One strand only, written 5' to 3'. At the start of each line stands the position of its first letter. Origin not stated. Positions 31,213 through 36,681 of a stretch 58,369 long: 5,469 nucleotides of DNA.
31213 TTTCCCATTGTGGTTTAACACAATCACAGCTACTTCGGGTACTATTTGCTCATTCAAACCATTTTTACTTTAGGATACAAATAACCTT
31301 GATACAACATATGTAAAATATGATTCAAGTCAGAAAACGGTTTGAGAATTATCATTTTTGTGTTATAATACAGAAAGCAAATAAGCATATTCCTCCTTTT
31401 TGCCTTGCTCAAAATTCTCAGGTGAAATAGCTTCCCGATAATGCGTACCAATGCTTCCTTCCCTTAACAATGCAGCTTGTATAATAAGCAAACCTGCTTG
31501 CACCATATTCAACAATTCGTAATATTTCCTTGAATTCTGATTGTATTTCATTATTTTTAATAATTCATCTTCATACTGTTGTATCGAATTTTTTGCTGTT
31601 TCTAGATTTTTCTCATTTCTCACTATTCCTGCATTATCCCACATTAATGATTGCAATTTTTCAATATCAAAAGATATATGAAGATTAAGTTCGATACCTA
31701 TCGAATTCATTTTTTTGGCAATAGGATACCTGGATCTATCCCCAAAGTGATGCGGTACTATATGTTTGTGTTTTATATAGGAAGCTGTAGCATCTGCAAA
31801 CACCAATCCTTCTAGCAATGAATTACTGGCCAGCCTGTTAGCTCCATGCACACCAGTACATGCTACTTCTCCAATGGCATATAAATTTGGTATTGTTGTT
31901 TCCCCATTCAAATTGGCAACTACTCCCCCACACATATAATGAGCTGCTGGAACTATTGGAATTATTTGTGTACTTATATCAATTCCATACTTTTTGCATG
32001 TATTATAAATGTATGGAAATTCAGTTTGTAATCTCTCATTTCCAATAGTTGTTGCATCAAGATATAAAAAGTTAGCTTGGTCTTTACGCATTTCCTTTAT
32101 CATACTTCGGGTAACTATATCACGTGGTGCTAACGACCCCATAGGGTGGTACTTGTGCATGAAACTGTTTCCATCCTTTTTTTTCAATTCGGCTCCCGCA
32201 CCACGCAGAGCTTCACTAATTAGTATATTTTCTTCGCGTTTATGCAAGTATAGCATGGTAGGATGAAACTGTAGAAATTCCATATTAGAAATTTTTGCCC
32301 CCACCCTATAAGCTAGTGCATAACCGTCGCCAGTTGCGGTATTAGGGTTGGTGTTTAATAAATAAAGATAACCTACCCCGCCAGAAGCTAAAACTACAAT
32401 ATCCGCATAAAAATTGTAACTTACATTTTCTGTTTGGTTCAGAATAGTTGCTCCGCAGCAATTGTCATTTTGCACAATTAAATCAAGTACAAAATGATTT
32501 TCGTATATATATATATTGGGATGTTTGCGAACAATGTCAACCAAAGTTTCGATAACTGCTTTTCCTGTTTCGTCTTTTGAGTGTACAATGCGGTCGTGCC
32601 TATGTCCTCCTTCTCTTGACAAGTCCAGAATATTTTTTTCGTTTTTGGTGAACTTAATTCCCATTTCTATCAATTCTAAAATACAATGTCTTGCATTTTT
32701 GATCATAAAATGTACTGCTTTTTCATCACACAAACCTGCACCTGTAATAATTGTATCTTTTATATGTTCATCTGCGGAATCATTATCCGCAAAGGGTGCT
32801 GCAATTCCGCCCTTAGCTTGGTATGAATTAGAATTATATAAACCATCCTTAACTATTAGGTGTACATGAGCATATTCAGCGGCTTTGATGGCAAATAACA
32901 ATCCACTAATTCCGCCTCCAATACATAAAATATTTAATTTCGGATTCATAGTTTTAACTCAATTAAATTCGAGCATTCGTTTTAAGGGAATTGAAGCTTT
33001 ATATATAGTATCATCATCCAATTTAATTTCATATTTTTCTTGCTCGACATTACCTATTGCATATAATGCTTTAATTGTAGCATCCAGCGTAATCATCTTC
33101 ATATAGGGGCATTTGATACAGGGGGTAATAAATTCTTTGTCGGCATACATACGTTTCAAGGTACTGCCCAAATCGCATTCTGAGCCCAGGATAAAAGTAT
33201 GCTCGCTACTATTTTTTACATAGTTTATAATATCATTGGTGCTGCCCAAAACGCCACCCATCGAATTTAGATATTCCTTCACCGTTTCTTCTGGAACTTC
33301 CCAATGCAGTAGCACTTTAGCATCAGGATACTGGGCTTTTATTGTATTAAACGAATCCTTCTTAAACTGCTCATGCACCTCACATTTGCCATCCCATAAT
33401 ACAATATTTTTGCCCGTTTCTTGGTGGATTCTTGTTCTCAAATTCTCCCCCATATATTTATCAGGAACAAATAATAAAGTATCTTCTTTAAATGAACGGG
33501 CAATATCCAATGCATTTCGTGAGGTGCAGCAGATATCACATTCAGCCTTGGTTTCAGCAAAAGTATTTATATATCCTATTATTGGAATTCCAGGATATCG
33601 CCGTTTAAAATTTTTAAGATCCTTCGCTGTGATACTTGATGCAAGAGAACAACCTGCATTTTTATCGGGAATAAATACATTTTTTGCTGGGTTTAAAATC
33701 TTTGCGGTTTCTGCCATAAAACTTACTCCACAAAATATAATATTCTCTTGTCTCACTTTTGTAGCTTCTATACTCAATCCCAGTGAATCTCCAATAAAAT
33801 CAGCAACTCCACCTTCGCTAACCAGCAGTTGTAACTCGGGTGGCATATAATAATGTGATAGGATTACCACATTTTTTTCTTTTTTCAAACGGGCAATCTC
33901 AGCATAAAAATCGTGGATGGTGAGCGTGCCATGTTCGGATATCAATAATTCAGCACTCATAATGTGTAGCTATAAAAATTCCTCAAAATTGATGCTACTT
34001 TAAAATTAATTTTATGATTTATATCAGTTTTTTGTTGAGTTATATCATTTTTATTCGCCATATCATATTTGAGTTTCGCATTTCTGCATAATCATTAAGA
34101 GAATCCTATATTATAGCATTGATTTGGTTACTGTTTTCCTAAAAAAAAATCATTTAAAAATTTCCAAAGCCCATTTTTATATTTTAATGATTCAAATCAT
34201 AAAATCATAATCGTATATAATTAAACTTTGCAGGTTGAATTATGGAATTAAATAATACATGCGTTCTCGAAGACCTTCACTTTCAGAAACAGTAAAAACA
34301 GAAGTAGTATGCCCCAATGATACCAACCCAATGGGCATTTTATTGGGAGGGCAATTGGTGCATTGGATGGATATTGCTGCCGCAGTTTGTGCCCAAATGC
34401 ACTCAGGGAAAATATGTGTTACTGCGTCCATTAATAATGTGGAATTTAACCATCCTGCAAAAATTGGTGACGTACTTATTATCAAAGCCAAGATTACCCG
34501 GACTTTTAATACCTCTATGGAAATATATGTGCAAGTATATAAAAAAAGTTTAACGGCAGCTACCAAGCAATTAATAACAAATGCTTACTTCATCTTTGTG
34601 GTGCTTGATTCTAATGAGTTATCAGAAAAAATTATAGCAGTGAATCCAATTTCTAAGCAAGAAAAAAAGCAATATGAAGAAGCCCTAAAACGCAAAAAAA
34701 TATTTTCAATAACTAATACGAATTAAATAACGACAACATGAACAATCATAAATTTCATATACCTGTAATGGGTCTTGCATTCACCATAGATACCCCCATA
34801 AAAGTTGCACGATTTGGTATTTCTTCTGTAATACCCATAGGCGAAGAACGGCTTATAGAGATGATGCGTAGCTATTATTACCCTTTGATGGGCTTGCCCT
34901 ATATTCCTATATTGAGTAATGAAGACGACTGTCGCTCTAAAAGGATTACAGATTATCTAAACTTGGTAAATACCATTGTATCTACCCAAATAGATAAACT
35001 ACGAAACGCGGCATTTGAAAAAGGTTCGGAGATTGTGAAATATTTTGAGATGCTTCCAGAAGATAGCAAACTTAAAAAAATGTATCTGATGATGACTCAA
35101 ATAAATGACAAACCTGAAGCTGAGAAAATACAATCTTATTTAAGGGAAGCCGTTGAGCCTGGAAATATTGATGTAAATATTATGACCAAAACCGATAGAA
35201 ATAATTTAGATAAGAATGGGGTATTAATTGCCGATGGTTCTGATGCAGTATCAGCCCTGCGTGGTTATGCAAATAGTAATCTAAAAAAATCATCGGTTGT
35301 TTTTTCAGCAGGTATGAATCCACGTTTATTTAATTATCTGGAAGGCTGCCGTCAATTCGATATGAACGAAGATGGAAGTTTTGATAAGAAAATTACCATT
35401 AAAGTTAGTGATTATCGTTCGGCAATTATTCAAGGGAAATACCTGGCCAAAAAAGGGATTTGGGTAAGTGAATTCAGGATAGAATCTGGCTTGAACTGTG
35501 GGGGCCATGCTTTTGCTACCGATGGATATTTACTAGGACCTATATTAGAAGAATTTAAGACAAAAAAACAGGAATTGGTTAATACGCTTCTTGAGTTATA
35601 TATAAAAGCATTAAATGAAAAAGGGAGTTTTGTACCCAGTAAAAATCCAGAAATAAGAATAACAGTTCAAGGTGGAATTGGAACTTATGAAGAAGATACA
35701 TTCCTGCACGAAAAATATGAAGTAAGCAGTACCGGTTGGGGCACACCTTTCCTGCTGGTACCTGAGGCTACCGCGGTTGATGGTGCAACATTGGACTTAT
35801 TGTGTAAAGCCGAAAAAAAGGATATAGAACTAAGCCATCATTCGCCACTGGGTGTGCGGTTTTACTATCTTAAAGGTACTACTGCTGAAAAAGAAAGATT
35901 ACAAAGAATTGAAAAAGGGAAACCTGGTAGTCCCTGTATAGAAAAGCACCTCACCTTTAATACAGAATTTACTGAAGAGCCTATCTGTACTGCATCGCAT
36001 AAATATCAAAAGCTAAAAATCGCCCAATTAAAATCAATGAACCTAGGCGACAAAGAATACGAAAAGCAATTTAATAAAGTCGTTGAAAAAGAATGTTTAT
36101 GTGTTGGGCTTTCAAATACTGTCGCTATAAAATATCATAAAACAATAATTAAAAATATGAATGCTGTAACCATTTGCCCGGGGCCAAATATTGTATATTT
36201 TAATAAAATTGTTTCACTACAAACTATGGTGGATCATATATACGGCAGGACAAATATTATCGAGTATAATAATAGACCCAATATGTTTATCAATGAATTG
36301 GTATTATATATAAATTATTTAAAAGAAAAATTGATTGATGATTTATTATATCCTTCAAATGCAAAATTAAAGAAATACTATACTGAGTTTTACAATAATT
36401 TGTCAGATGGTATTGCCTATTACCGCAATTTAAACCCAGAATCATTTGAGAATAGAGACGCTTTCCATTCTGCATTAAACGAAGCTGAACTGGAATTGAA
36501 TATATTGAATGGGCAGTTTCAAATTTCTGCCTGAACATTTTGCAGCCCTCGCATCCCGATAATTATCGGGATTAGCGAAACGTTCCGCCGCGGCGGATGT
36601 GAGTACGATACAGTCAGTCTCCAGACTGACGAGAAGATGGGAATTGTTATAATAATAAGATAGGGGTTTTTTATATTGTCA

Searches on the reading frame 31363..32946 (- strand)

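Call 79: search_protein_families(library=pfam, proteins=[window:31363-32946:-], max_evalue=0.01)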
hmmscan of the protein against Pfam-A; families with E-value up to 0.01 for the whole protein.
window:31363-32946:- (527 aa): 5 families
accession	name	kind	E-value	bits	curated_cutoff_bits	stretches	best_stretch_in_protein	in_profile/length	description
PF00890.30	FAD_binding_2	-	3e-91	307.1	20.4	1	6-377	2-414/414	FAD binding domain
PF02910.25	Succ_DH_flav_C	-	1.8e-13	51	20.8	1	429-506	2-85/130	Fumarate reductase flavoprotein C-term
PF03486.20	HI0933_like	-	5.5e-07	29.7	50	1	6-361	3-219/244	HI0933-like protein Rossmann domain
PF07992.20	Pyr_redox_2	-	5e-05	23.3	26.1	0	321-374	236-285/291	Pyridine nucleotide-disulphide oxidoreductase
PF01266.30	DAO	-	0.01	15.9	27.9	0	7-111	3-94/353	FAD dependent oxidoreductase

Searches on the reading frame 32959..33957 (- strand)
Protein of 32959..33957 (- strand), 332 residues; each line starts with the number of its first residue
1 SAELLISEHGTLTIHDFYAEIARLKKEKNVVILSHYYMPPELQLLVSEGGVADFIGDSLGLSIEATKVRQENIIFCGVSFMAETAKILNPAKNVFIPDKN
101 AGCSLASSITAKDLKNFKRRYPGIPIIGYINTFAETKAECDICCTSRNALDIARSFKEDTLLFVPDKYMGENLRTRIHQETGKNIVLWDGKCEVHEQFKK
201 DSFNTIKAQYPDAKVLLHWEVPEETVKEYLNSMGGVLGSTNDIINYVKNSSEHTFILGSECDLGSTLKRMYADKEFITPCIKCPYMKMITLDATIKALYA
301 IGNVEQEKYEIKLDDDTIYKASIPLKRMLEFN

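Call 79: search_protein_families(library=pfam, proteins=[window:32959-33957:-], max_evalue=0.01)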
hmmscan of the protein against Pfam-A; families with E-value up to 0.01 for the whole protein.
window:32959-33957:- (332 aa): 1 family
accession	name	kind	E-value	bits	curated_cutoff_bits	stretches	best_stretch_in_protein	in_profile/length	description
PF02445.21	NadA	-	1.7e-95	320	27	1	20-330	2-295/295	Quinolinate synthetase A protein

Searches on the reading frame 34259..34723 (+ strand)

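Call 66: search_protein_families(library=ncbifam, proteins=[window:34259-34723:+], max_evalue=0.001)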
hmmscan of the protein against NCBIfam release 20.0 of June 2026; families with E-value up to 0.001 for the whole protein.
window:34259-34723:+ (155 aa): 4 families
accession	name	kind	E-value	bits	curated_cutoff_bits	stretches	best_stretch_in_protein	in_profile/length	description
NF007970.0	PRK10694.1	equivalog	2.1e-14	53.5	162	1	11-122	12-126/133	acyl-CoA thioester hydrolase YciA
NF052388.1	Lys_ferment_KAL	equivalog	3.7e-05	24.1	160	1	35-98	29-91/120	3-aminobutyryl-CoA ammonia lyase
TIGR00051.1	TIGR00051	subfamily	0.0005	20.4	68.7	1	47-115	42-105/117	YbgC/FadM family acyl-CoA thioesterase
TIGR00369.1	unchar_dom_1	domain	0.00065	19.8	36.6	1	19-81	26-88/117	hotdog fold thioesterase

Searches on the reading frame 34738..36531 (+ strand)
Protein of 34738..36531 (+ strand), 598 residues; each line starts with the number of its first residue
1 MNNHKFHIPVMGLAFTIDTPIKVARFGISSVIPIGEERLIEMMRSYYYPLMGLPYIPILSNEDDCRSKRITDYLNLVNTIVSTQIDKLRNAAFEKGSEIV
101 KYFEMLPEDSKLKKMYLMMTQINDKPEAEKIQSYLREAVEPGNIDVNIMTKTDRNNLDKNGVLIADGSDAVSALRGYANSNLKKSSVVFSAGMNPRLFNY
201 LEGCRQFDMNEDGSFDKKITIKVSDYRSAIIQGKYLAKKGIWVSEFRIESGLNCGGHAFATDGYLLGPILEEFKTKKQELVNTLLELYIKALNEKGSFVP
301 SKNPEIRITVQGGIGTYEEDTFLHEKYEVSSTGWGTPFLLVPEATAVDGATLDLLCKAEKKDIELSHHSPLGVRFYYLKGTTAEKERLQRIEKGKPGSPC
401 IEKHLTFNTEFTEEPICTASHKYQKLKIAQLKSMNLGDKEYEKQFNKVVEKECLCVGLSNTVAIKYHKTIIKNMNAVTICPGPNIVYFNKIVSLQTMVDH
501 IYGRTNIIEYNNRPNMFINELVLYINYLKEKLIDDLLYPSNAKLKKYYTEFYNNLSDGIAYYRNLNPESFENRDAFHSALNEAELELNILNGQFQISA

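Call 66: search_protein_families(library=ncbifam, proteins=[window:34738-36531:+], max_evalue=0.001)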
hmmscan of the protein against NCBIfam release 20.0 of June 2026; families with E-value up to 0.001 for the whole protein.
window:34738-36531:+ (598 aa): 0 families

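Call 78: search_solved_structures(query=window:34738-36531:+, max_evalue=1)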
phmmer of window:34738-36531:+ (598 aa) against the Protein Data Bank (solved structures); distinct sequences matched with E-value up to 1: 1.
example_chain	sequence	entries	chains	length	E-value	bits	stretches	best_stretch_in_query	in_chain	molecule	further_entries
11aa_p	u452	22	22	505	0.083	14.9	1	80-196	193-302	ATP-dependent RNA helicase HAS1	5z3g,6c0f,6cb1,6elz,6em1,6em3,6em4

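Call 79: search_protein_families(library=pfam, proteins=[window:34738-36531:+], max_evalue=0.01)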
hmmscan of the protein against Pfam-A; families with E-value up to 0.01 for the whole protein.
window:34738-36531:+ (598 aa): 0 families
